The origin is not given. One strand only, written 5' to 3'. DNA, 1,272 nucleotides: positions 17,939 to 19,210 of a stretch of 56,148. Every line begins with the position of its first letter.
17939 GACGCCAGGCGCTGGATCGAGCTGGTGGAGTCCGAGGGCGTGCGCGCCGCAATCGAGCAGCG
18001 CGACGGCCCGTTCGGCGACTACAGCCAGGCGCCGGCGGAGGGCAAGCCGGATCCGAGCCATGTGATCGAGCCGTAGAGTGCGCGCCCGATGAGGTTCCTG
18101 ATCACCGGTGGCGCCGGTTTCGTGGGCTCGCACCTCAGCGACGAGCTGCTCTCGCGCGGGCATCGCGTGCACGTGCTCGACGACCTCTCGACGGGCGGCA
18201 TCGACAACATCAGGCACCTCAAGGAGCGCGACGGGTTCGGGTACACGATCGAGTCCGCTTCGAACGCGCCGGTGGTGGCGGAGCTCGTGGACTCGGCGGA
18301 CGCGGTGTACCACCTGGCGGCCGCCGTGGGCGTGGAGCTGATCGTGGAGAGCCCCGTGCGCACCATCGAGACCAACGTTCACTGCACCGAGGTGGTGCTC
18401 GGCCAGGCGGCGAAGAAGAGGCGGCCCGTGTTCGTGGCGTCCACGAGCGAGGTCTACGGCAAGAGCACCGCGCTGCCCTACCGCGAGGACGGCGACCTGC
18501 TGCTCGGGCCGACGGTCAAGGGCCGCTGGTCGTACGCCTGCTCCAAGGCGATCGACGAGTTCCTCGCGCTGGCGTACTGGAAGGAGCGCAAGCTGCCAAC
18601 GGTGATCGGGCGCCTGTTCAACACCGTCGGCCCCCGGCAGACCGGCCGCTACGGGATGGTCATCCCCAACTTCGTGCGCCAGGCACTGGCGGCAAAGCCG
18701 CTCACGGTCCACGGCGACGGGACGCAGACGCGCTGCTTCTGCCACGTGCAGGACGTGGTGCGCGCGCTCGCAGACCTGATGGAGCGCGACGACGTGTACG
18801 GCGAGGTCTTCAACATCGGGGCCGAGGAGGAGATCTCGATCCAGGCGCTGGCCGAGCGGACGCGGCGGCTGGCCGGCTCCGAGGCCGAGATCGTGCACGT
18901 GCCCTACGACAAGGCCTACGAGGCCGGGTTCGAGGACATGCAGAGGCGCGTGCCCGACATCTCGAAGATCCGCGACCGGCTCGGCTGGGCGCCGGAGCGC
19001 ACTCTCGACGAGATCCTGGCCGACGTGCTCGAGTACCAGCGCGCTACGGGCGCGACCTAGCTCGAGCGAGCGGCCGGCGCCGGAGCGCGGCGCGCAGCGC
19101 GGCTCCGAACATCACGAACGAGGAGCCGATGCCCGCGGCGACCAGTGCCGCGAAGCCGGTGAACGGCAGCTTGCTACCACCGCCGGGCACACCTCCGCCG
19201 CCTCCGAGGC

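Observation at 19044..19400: LPXTG-anchored mini-protein whose N-terminus matches the lasso-peptide leader motif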

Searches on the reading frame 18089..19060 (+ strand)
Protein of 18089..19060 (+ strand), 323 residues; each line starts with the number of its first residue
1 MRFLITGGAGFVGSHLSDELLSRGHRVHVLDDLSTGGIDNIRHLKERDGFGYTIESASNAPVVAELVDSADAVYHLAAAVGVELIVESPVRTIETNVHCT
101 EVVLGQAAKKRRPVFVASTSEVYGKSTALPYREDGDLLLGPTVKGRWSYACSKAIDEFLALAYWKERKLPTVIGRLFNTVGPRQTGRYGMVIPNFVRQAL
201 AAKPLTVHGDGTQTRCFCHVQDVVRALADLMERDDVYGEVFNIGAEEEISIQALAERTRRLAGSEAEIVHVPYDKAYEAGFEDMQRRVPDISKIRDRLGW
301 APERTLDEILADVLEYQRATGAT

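Call 3: search_protein_families(library=ncbifam, proteins=[window:18089-19060:+], max_evalue=1)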
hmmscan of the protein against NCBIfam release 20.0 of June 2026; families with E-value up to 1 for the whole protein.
window:18089-19060:+ (323 aa): 36 families (the best 25 are shown)
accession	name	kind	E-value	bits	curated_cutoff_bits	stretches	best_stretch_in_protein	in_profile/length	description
TIGR04180.1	EDH_00030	hypoth_equivalog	1.3e-46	159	475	1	4-303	2-295/297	NAD-dependent 4,6-dehydratase LegB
NF008872.0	PRK11908.1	equivalog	2.9e-41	141.7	294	1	2-319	3-337/349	bifunctional UDP-4-keto-pentose/UDP-xylose synthase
TIGR01181.1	dTDP_gluc_dehyt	equivalog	2.2e-40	138.7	365.1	1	3-316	2-310/321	dTDP-glucose 4,6-dehydratase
TIGR01179.1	galE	equivalog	1.7e-35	122.4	262.3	1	3-319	2-327/332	UDP-glucose 4-epimerase GalE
NF005998.1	PRK08125.1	equivalog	3.5e-29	101.7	777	1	2-316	317-648/649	bifunctional UDP-4-amino-4-deoxy-L-arabinose formyltransferase/UDP-glucuronic acid oxidase ArnA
TIGR02197.1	heptose_epim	equivalog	1.7e-24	86.6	274.6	1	4-308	2-304/316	ADP-glyceromanno-heptose 6-epimerase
NF007582.0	PRK10217.1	equivalog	1e-23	84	698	1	2-313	3-327/355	dTDP-glucose 4,6-dehydratase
NF007490.0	PRK10084.1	subfamily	3.2e-22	79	649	1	1-316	1-333/361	dTDP-glucose 4,6-dehydratase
NF011728.1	PRK15181.1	equivalog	1.5e-20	73.5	760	1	2-316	17-336/348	Vi polysaccharide biosynthesis UDP-N-acetylglucosaminuronic acid C-4 epimerase TviC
NF007956.0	PRK10675.1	subfamily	1.3e-17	64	394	1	1-318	1-330/338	UDP-glucose 4-epimerase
TIGR03466.1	HpnA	hypoth_equivalog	6.6e-16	58.1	367.65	1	2-282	2-266/327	hopanoid-associated sugar epimerase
NF041015.1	UDPsulfquin_syn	equivalog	2.8e-14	52.9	575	2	188-315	235-365/384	UDP-sulfoquinovose synthase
NF047922.1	GDPFucSynFcl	equivalog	3.2e-14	53.1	500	1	69-313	53-297/308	GDP-L-fucose synthase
TIGR02622.1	CDP_4_6_dhtase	equivalog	2e-13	50.2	278.45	1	2-318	6-331/352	CDP-glucose 4,6-dehydratase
TIGR01472.1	gmd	equivalog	6.1e-13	48.7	415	1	4-315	4-336/342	GDP-mannose 4,6-dehydratase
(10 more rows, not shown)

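Call 4: search_protein_families(library=pfam, proteins=[window:18089-19060:+], max_evalue=1)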
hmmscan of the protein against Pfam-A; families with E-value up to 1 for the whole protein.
window:18089-19060:+ (323 aa): 10 families
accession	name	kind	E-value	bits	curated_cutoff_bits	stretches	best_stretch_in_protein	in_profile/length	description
PF16363.11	GDP_Man_Dehyd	-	8.8e-56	190.2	27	1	4-312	1-331/332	GDP-mannose 4,6 dehydratase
PF01370.27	Epimerase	-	5.9e-51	173.6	20.9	1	4-244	2-240/240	NAD dependent epimerase/dehydratase family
PF02719.21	Polysacc_synt_2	-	6.5e-13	49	20.2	2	4-116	2-124/293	Polysaccharide biosynthesis protein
PF07993.18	NAD_binding_4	-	1.4e-10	41.2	20.1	2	63-188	82-216/258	Male sterility protein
PF01073.25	3Beta_HSD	-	3.2e-09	36.7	22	1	4-161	1-158/280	3-beta hydroxysteroid dehydrogenase/isomerase family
PF04321.23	RmlD_sub_bind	-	5.6e-08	32.6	27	1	1-268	1-237/287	RmlD substrate binding domain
PF19594.4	DUF6099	-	0.092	13.3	25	0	60-103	17-60/142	Family of unknown function (DUF6099)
PF13460.12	NAD_binding_10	-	0.099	12.9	27.2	1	7-80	1-71/184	NAD(P)H-binding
PF22223.1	ATR1_N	-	0.13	12.5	27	1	221-240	26-45/50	ATR1 N-terminal domain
PF02737.24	3HCDH_N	-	0.19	12.1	22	1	8-95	6-92/180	3-hydroxyacyl-CoA dehydrogenase, NAD binding domain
